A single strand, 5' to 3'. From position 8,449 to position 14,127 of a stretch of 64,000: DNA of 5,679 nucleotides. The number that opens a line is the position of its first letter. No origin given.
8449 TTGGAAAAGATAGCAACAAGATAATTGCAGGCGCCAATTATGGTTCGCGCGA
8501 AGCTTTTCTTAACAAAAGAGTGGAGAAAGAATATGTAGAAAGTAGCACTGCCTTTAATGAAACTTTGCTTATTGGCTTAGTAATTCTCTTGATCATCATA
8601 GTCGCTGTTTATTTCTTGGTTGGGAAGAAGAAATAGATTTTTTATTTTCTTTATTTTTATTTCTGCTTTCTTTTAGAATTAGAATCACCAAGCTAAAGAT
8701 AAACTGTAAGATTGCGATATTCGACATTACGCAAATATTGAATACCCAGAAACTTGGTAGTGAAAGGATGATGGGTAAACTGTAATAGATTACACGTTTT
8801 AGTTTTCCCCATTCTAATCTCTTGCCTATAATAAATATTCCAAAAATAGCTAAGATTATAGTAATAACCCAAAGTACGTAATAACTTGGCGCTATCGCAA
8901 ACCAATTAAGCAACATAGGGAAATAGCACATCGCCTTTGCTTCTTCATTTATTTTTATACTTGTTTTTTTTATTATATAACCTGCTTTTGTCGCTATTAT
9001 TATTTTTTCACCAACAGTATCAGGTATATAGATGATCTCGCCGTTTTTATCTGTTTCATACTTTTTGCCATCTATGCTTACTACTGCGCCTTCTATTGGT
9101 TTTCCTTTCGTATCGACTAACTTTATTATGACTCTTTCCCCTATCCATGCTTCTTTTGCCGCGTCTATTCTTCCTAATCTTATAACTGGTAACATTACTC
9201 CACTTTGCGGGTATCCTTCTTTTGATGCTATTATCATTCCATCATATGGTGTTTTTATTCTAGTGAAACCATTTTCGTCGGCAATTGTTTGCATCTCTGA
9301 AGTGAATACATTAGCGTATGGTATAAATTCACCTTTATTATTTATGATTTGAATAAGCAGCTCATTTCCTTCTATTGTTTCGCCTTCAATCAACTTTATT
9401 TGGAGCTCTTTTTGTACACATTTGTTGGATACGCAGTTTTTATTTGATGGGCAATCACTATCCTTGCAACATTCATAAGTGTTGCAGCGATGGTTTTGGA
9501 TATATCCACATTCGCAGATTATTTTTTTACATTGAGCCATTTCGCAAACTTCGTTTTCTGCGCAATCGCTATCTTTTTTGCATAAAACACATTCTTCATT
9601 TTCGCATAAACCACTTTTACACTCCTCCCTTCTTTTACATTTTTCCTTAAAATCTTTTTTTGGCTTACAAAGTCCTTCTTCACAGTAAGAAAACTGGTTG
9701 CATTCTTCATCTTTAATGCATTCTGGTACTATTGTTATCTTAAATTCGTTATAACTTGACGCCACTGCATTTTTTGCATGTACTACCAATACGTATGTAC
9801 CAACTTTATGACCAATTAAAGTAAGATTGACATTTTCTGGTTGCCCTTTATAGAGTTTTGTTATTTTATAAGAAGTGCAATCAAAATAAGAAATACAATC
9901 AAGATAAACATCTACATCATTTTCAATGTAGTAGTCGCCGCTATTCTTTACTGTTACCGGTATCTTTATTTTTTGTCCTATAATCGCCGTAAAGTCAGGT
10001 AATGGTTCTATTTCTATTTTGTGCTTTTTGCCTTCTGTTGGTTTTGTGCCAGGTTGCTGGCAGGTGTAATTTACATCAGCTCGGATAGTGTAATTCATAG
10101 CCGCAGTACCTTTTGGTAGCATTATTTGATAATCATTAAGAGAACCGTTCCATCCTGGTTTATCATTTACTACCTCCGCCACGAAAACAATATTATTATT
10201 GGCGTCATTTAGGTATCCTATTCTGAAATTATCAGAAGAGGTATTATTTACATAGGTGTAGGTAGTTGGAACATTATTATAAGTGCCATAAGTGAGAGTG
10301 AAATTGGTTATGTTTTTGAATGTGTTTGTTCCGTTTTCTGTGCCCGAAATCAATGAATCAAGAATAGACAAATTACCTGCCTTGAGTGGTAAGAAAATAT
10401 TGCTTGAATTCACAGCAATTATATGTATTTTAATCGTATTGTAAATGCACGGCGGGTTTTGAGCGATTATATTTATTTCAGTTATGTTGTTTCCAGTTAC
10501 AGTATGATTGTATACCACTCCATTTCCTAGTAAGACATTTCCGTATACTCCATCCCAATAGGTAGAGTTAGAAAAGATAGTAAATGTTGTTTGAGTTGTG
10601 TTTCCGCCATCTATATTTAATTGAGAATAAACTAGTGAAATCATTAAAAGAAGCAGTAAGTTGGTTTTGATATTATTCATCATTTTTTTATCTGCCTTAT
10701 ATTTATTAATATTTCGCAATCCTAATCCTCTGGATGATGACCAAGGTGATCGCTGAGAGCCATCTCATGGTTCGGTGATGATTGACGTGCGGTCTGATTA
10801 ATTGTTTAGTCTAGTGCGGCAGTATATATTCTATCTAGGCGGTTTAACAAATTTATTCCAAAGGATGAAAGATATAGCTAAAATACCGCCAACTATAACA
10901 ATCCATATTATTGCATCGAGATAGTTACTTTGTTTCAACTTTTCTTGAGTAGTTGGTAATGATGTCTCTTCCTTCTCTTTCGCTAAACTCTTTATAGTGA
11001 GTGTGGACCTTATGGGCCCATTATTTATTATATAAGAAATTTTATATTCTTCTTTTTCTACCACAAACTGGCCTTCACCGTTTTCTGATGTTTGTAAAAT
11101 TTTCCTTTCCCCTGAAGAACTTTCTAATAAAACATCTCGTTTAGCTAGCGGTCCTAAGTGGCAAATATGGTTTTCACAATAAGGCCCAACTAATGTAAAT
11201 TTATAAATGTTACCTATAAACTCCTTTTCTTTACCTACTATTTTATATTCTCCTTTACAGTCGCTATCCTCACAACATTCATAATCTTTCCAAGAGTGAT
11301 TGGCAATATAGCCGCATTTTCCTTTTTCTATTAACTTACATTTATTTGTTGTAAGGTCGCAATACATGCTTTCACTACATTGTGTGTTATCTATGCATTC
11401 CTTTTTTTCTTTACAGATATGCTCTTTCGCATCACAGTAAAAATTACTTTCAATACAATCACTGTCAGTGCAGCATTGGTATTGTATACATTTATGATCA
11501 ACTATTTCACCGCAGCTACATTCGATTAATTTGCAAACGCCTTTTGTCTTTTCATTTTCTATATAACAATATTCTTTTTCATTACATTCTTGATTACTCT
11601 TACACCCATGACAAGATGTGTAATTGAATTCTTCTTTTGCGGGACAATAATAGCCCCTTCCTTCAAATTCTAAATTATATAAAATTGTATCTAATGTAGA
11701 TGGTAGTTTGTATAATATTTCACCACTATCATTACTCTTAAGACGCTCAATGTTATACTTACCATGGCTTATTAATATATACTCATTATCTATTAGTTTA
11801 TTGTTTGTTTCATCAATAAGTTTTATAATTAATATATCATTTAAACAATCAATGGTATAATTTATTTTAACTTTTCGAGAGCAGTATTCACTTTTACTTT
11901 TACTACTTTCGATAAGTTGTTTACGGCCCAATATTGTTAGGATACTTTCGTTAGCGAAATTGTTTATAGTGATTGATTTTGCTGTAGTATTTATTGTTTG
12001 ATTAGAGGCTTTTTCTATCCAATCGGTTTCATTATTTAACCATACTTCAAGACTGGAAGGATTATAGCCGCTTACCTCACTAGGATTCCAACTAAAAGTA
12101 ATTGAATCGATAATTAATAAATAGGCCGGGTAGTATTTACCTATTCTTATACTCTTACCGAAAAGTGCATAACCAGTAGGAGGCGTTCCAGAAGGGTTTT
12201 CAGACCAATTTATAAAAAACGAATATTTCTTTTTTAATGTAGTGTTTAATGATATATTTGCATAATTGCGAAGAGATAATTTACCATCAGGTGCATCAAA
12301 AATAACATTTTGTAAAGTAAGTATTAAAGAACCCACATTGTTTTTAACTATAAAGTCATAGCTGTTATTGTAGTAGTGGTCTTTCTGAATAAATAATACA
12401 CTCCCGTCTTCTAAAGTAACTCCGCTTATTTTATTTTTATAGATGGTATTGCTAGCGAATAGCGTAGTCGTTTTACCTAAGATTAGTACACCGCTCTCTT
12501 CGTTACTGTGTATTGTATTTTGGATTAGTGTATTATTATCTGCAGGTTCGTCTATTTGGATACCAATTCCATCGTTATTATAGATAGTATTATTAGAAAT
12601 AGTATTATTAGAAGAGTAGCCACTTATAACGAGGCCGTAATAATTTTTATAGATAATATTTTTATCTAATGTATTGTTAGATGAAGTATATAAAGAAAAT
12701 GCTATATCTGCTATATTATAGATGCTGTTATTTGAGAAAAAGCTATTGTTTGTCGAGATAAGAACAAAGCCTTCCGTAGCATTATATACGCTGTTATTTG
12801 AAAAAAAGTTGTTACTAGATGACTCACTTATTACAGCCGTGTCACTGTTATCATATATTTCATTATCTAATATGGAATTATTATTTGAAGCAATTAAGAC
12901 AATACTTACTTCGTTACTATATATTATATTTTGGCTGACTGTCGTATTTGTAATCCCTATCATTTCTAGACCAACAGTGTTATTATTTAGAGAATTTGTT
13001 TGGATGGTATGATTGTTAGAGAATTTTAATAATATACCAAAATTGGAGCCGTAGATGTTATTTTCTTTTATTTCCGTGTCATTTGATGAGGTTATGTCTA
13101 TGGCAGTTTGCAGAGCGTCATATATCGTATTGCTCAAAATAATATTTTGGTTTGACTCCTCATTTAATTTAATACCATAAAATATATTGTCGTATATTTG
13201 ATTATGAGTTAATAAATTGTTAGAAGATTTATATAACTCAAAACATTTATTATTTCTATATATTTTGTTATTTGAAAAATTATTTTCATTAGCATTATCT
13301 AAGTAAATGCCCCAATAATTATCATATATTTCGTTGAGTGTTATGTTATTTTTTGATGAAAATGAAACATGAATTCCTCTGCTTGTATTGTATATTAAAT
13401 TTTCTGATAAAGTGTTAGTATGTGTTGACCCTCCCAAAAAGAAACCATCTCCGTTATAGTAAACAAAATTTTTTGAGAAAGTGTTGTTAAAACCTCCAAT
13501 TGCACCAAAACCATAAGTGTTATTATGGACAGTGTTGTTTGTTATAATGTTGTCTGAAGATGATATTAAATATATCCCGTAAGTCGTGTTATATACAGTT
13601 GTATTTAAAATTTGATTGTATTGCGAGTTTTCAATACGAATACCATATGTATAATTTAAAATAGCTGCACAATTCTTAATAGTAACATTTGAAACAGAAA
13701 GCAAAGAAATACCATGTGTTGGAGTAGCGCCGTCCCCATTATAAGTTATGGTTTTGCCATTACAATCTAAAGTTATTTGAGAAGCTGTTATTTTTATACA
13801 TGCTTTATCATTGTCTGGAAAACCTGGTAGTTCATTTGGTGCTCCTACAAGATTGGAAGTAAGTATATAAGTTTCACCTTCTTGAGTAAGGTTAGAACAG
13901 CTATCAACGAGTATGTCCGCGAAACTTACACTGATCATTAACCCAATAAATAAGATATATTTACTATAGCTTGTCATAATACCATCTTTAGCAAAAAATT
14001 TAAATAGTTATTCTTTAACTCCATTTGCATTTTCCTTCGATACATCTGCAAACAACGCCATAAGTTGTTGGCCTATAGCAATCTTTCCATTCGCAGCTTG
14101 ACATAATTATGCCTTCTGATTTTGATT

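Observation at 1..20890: A ~21 kb island encoding ten secreted or membrane-anchored proteins assembled from a shared set of shuffled modules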

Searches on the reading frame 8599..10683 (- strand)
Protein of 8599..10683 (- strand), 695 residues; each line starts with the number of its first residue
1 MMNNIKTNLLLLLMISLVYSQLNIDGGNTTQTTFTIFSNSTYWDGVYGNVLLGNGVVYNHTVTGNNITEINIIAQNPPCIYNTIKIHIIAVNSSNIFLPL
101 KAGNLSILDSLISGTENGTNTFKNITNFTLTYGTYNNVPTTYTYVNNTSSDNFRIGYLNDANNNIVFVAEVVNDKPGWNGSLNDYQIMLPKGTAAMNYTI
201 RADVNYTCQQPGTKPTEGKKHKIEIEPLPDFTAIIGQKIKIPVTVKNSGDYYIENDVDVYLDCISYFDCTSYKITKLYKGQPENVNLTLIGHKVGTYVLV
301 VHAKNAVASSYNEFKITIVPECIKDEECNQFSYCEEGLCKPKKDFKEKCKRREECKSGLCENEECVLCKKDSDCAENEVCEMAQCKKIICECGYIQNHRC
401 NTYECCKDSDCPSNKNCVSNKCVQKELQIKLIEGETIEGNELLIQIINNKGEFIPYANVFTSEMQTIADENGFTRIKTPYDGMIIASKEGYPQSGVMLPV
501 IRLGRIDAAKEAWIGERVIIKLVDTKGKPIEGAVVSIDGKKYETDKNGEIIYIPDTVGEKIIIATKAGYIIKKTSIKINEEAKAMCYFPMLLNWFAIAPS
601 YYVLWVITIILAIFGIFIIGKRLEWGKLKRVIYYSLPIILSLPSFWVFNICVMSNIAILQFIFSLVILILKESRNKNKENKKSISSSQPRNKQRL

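Call 5: search_protein_families(library=pfam, proteins=[window:8599-10683:-], max_evalue=0.01)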
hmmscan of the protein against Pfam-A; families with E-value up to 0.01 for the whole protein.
window:8599-10683:- (695 aa): 3 families
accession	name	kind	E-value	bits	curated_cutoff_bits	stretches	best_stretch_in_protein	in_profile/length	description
PF13620.12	CarboxypepD_reg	-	0.0018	19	32.3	0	522-569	6-59/82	Carboxypeptidase regulatory-like domain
PF04706.18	Dickkopf_N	-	0.003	18.3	25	1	321-366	1-51/51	Dickkopf N-terminal cysteine-rich region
PF23416.1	DUF7107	-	0.0072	17.1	24.6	1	321-366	1-47/48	Domain of unknown function (DUF7107)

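Call 17: search_protein_families(library=ncbifam, proteins=[window:8599-10683:-], max_evalue=0.1)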
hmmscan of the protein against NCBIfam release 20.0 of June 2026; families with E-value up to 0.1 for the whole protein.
window:8599-10683:- (695 aa): 0 families

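Call 44: search_solved_structures(query=window:8599-10683:-, max_evalue=1)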
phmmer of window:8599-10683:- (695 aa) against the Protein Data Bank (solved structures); distinct sequences matched with E-value up to 1: 1.
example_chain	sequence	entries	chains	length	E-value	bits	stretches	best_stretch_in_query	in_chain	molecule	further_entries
1oig_A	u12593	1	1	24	0.18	13.1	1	404-423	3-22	Dumpy, isoform Y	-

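Call 82: search_protein_families(library=pfam, alignment_id=A4, max_evalue=0.05)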
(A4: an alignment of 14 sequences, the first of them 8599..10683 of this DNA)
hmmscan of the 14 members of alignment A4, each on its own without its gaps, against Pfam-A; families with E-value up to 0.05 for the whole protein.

A. member 1, window:8599-10683:- (695 aa): 4 families
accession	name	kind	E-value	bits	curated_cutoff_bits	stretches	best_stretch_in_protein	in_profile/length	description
PF13620.12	CarboxypepD_reg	-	0.0018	19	32.3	0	522-569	6-59/82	Carboxypeptidase regulatory-like domain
PF04706.18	Dickkopf_N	-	0.003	18.3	25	1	321-366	1-51/51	Dickkopf N-terminal cysteine-rich region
PF23416.1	DUF7107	-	0.0072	17.1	24.6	1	321-366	1-47/48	Domain of unknown function (DUF7107)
PF21164.2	Dumpy_DPY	-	0.021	15.2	27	1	404-423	3-22/24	Dumpy, DPY module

B. families by the number of members that match (of 14 scanned): 16 families
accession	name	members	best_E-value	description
PF13620.12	CarboxypepD_reg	14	1.6e-09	Carboxypeptidase regulatory-like domain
PF23416.1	DUF7107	12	2.2e-06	Domain of unknown function (DUF7107)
PF04706.18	Dickkopf_N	10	0.0013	Dickkopf N-terminal cysteine-rich region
PF10670.15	DUF4198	5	5.7e-05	Domain of unknown function (DUF4198)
PF17789.7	MG4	5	8.8e-05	Macroglobulin domain MG4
PF24107.1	DUF7382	4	9.1e-06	Domain of unknown function (DUF7382)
PF07705.17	CARDB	3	6.3e-05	CARDB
PF13715.12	CarbopepD_reg_2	3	0.013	CarboxypepD_reg-like domain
PF10633.15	NPCBM_assoc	2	5.2e-05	NPCBM-associated, NEW3 domain of alpha-galactosidase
PF12985.13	DUF3869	2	0.00015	Domain of unknown function (DUF3869)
PF15976.11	CooC_C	2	0.0011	CS1-pili formation C-terminal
PF02369.22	Big_1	2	0.0011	Bacterial Ig-like domain (group 1)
PF21164.2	Dumpy_DPY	2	0.0095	Dumpy, DPY module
PF16371.11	MetallophosN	1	0.0069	N terminal of Calcineurin-like phosphoesterase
PF07495.19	Y_Y_Y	1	0.016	Y_Y_Y domain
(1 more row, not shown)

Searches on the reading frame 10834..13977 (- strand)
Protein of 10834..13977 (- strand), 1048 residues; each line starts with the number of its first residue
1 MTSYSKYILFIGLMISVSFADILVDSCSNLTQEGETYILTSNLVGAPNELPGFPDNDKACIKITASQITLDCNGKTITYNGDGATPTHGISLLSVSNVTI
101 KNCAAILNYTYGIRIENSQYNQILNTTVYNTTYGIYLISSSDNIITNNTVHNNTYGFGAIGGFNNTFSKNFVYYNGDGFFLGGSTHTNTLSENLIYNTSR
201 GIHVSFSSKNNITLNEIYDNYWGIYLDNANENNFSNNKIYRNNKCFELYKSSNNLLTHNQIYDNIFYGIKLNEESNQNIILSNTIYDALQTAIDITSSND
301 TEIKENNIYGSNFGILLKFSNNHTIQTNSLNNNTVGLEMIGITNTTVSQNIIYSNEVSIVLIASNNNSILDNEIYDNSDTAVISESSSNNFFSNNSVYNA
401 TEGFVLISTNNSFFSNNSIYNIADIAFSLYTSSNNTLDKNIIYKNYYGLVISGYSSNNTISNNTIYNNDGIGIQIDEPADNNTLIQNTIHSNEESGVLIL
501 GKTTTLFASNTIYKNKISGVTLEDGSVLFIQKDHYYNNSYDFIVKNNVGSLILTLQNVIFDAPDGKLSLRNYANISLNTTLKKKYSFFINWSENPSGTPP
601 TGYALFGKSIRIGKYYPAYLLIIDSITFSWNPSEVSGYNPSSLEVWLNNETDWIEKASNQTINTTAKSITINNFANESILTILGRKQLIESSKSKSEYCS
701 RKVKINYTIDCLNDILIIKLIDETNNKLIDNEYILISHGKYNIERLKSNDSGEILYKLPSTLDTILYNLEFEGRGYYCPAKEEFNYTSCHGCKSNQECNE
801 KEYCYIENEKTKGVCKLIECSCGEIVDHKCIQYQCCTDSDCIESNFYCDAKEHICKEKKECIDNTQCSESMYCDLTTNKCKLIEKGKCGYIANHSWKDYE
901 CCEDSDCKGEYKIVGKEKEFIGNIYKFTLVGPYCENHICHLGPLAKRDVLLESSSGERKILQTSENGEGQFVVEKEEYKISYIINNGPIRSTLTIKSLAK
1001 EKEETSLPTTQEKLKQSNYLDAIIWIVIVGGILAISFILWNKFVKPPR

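Call 5: search_protein_families(library=pfam, proteins=[window:10834-13977:-], max_evalue=0.01)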
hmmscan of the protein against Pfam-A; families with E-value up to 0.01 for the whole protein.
window:10834-13977:- (1048 aa): 2 families
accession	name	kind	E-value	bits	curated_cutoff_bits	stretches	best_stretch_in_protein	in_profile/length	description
PF13229.12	Beta_helix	-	3.7e-54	183.1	25.9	4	405-544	3-144/158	Right handed beta helix region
PF05048.19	NosD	-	1.5e-44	152.4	23.6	4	67-221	18-173/212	Periplasmic copper-binding protein (NosD)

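Call 17: search_protein_families(library=ncbifam, proteins=[window:10834-13977:-], max_evalue=0.1)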
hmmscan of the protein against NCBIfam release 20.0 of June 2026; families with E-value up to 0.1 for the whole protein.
window:10834-13977:- (1048 aa): 3 families
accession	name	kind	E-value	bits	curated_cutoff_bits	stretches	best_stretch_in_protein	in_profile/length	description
TIGR03804.1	para_beta_helix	repeat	3.1e-39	132.4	19.45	11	223-264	1-42/44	parallel beta-helix repeat protein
TIGR04247.1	NosD_copper_fam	subfamily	5.2e-26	91.1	300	4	87-266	97-287/377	nitrous oxide reductase family maturation protein NosD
NF038177.1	epimerase_AlgG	equivalog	0.0032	16.2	700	2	165-279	289-405/519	mannuronan 5-epimerase AlgG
